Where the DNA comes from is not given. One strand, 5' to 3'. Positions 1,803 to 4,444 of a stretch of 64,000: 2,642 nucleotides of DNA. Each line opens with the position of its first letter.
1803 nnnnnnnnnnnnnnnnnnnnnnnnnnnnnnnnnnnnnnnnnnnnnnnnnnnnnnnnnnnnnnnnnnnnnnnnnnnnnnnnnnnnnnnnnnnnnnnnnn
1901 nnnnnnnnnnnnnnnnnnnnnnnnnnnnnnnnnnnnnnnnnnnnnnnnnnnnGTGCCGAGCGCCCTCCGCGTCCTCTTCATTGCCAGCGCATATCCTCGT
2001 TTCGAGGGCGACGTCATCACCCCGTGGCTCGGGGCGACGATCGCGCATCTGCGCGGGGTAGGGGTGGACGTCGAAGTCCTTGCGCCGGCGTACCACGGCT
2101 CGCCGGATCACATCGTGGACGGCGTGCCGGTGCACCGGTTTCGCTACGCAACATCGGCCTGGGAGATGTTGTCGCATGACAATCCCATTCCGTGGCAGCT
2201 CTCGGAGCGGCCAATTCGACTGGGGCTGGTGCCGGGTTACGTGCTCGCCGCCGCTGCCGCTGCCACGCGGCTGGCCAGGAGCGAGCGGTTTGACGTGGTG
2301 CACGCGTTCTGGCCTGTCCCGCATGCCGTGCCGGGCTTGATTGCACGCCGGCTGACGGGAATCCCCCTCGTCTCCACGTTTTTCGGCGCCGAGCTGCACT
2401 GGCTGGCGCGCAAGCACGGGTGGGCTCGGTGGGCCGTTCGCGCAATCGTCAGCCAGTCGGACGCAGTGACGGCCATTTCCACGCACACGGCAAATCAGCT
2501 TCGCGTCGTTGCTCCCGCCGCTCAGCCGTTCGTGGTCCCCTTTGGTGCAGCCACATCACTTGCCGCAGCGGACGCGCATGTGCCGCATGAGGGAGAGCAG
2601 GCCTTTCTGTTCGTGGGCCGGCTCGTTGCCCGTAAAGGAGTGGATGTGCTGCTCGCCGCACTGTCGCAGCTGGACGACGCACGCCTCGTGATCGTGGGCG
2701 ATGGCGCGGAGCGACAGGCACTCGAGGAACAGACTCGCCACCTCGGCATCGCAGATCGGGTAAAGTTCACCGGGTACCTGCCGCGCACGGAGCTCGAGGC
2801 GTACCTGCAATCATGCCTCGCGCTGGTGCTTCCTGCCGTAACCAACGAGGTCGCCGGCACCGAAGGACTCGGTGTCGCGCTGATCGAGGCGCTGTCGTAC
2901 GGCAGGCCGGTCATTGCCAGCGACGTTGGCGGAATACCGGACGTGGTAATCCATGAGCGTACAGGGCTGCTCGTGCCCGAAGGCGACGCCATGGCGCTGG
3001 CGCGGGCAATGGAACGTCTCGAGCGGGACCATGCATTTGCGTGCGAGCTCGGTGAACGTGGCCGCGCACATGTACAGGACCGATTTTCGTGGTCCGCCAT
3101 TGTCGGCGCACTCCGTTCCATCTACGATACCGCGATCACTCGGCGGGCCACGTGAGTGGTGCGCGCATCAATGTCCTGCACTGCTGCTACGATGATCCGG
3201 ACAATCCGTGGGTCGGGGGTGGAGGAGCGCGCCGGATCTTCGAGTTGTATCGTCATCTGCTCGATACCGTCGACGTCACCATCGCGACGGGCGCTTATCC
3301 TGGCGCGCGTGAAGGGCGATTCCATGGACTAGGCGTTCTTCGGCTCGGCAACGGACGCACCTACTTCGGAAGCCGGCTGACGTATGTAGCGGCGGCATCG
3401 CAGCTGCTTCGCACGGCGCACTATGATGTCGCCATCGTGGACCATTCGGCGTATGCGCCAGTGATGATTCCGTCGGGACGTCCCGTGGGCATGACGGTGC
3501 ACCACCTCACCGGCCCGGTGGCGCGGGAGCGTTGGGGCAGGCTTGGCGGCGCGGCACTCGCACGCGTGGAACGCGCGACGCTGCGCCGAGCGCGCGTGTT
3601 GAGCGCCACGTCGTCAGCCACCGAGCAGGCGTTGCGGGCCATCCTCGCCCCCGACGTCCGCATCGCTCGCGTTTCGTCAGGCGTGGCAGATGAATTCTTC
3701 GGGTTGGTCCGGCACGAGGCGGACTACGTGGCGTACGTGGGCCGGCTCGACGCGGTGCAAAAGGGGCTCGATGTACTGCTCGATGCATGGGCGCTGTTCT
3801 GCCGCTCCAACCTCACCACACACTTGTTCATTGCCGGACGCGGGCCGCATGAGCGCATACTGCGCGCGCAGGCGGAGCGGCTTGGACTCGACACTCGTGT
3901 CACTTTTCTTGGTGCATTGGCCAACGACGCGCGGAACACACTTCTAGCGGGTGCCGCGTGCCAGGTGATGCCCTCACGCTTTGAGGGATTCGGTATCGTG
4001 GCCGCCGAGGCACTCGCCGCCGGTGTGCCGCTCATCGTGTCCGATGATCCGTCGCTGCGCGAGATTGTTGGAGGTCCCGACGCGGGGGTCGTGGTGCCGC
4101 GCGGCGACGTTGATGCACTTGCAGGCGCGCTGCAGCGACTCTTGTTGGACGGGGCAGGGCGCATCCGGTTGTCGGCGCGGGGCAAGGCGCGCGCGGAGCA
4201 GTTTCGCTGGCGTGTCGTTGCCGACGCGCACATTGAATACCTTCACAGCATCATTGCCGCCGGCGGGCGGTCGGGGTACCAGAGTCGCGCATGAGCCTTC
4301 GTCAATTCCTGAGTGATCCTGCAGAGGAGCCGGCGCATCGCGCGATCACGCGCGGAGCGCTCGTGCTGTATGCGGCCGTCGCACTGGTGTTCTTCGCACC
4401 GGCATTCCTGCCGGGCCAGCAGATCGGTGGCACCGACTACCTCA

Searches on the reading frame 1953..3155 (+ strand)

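Call 79: search_protein_families(library=pfam, proteins=[window:1953-3155:+], max_evalue=0.001)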
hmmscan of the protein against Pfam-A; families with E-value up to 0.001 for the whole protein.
window:1953-3155:+ (400 aa): 7 families
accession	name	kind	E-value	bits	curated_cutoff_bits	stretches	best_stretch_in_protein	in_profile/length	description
PF00534.26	Glycos_transf_1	-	5.2e-42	143.7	26.4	1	210-372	10-171/172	Glycosyl transferases group 1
PF13692.12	Glyco_trans_1_4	-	1.2e-37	129.8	27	1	217-358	3-141/142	Glycosyl transferases group 1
PF13579.12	Glyco_trans_4_4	-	2.8e-16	60.7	29.7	1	29-198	10-158/158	Glycosyl transferase 4-like domain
PF13439.12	Glyco_transf_4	-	1.5e-15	58.1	28.5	1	31-197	13-164/170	Glycosyltransferase Family 4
PF20706.3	GT4-conflict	-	4.8e-08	32.8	26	1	163-386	141-384/385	Family 4 Glycosyltransferase in conflict systems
PF13524.12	Glyco_trans_1_2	-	1.4e-07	32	25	1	233-385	5-140/144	Glycosyl transferase-like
PF13477.12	Glyco_trans_4_2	-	9.8e-07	29.5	23.4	1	94-175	57-138/139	Glycosyl transferase 4-like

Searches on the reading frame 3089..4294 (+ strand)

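Call 79: search_protein_families(library=pfam, proteins=[window:3089-4294:+], max_evalue=0.001)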
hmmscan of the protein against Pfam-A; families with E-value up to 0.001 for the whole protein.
window:3089-4294:+ (401 aa): 5 families
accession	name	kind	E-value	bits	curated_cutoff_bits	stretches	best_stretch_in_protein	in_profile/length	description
PF00534.26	Glycos_transf_1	-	2.6e-33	115.4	26.4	1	208-366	12-170/172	Glycosyl transferases group 1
PF13692.12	Glyco_trans_1_4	-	2.8e-32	112.3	27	1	213-354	3-142/142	Glycosyl transferases group 1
PF20706.3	GT4-conflict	-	1.1e-13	51.3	26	1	212-326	198-319/385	Family 4 Glycosyltransferase in conflict systems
PF13439.12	Glyco_transf_4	-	4.6e-12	46.7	28.5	1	44-201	2-168/170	Glycosyltransferase Family 4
PF13579.12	Glyco_trans_4_4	-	1e-10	42.6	29.7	1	44-197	1-157/158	Glycosyl transferase 4-like domain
